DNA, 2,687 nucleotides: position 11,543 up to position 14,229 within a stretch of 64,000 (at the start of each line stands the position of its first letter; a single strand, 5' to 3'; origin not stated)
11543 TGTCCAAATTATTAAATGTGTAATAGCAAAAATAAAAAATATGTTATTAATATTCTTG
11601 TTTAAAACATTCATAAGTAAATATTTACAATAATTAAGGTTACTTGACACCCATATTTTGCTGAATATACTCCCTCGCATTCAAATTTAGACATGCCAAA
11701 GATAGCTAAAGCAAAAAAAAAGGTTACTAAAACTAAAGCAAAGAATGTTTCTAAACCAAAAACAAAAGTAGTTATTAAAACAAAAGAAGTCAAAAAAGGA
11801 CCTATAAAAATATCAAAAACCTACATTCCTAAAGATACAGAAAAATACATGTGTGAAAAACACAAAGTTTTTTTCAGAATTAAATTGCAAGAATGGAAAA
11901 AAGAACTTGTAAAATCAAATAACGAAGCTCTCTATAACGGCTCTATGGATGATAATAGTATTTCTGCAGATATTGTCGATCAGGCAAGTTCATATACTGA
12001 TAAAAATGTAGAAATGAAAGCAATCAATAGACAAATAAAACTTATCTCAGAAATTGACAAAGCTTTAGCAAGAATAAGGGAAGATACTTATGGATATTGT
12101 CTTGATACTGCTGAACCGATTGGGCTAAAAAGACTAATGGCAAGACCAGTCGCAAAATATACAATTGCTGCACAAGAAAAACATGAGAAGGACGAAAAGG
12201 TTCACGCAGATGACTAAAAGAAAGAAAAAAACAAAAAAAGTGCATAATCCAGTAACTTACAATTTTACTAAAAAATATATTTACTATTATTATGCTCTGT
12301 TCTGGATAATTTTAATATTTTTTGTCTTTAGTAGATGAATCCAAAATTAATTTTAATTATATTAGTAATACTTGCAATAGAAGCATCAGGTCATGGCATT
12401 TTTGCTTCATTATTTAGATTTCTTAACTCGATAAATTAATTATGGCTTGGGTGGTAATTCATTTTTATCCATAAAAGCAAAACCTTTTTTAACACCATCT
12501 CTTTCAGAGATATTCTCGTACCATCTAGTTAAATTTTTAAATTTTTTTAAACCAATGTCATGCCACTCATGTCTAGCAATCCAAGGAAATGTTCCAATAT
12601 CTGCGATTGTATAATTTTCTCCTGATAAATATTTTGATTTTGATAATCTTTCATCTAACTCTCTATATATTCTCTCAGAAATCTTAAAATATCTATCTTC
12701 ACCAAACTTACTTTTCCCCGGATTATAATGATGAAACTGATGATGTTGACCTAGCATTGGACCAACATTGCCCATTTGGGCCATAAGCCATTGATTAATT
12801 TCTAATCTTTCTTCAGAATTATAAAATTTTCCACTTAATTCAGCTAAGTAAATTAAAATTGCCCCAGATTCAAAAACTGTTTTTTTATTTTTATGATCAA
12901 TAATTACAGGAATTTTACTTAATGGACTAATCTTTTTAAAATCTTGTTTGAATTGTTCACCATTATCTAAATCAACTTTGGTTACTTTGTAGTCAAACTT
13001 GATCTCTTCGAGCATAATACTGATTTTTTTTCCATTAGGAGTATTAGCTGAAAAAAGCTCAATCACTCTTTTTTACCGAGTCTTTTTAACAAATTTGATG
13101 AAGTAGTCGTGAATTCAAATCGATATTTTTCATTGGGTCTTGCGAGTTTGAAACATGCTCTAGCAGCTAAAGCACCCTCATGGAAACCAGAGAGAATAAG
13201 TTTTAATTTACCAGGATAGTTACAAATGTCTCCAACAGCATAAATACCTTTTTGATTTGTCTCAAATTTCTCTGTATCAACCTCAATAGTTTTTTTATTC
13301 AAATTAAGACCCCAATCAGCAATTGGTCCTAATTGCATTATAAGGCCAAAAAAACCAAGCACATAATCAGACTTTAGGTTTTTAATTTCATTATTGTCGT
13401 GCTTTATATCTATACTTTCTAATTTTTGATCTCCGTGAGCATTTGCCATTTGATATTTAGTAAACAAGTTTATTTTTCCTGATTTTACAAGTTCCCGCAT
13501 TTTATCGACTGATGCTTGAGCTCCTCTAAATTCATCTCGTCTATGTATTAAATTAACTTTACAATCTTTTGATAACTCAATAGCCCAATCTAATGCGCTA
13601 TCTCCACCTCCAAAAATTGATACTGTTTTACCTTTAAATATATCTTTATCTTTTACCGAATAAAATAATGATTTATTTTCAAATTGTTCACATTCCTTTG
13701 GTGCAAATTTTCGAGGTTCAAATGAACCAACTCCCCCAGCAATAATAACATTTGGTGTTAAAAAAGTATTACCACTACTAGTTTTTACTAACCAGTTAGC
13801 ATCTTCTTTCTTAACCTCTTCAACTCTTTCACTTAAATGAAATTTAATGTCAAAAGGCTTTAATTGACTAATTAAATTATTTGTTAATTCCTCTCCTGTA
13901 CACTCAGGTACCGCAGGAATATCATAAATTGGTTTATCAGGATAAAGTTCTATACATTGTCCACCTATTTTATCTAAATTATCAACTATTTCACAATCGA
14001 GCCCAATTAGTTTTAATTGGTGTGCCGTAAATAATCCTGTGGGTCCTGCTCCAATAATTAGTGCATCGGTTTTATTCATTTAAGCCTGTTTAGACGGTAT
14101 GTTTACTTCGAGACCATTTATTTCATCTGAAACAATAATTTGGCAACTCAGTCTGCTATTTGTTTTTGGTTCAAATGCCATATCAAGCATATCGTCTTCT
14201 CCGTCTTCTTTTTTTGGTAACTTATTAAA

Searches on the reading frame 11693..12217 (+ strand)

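Call 71: search_protein_families(library=pfam, proteins=[window:11693-12217:+], max_evalue=0.001)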
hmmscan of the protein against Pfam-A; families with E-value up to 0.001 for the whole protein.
window:11693-12217:+ (174 aa): 2 families
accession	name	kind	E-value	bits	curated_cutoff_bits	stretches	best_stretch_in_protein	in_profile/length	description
PF21157.2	DksA_N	-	2.3e-13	50.6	27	1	59-128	3-71/71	DnaK suppressor protein DksA, N-terminal domain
PF01258.23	zf-dskA_traR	-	6.7e-08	32.8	24.9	1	132-166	2-36/36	Prokaryotic dksA/traR C4-type zinc finger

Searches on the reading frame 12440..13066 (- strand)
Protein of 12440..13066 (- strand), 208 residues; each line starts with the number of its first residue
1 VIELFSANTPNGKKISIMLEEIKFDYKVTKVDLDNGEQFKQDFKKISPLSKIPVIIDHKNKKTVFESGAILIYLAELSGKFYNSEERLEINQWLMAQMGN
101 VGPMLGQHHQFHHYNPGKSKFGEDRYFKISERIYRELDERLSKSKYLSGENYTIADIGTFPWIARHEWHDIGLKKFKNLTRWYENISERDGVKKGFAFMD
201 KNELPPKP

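Call 71: search_protein_families(library=pfam, proteins=[window:12440-13066:-], max_evalue=0.001)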
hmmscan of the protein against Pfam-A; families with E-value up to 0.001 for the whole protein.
window:12440-13066:- (208 aa): 6 families
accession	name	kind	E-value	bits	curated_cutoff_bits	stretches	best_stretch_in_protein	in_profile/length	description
PF02798.26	GST_N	-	1.1e-14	54.9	20.9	1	4-76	5-76/76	Glutathione S-transferase, N-terminal domain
PF13409.12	GST_N_2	-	1.3e-10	42.1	25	1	10-76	3-69/70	Glutathione S-transferase, N-terminal domain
PF00043.30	GST_C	-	1.5e-10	41.7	20.7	1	131-190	32-93/93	Glutathione S-transferase, C-terminal domain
PF13417.12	GST_N_3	-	2e-07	31.7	22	1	8-78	5-71/75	Glutathione S-transferase, N-terminal domain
PF14497.11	GST_C_3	-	2.3e-06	28.2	21.6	1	126-194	27-99/104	Glutathione S-transferase, C-terminal domain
PF13410.11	GST_C_2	-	5.8e-06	26.7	24.9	1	127-184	8-68/69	Glutathione S-transferase, C-terminal domain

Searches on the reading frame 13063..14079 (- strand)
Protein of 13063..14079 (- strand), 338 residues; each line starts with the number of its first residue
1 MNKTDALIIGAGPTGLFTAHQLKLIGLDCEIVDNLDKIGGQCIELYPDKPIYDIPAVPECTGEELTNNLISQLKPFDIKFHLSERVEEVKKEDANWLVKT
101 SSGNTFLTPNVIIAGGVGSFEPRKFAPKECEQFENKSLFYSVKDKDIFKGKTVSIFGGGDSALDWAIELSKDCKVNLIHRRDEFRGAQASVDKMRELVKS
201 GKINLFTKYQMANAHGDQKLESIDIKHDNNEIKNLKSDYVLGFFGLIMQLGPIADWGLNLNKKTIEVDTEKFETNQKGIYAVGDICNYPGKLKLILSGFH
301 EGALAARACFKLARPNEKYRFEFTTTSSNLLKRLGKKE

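Call 71: search_protein_families(library=pfam, proteins=[window:13063-14079:-], max_evalue=0.001)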
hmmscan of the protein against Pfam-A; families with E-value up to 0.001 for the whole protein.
window:13063-14079:- (338 aa): 7 families
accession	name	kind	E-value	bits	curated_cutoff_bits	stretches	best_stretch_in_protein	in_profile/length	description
PF13738.12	Pyr_redox_3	-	4.6e-26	92.2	30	1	58-283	76-305/305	Pyridine nucleotide-disulphide oxidoreductase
PF07992.20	Pyr_redox_2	-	4.2e-22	79.4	26.1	1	5-290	2-279/291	Pyridine nucleotide-disulphide oxidoreductase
PF00070.33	Pyr_redox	-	1.7e-13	51.3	22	1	153-226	2-80/82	Pyridine nucleotide-disulphide oxidoreductase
PF03486.20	HI0933_like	-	6.2e-09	36.1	50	0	5-39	2-36/244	HI0933-like protein Rossmann domain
PF13450.12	NAD_binding_8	-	7.9e-08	32.9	21.9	1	8-43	1-36/68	NAD(P)-binding Rossmann-like domain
PF01494.25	FAD_binding_3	-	1.2e-05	25.1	22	1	3-36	1-34/349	FAD binding domain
PF01266.30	DAO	-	1.4e-05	25.3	27.9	0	5-39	1-35/353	FAD dependent oxidoreductase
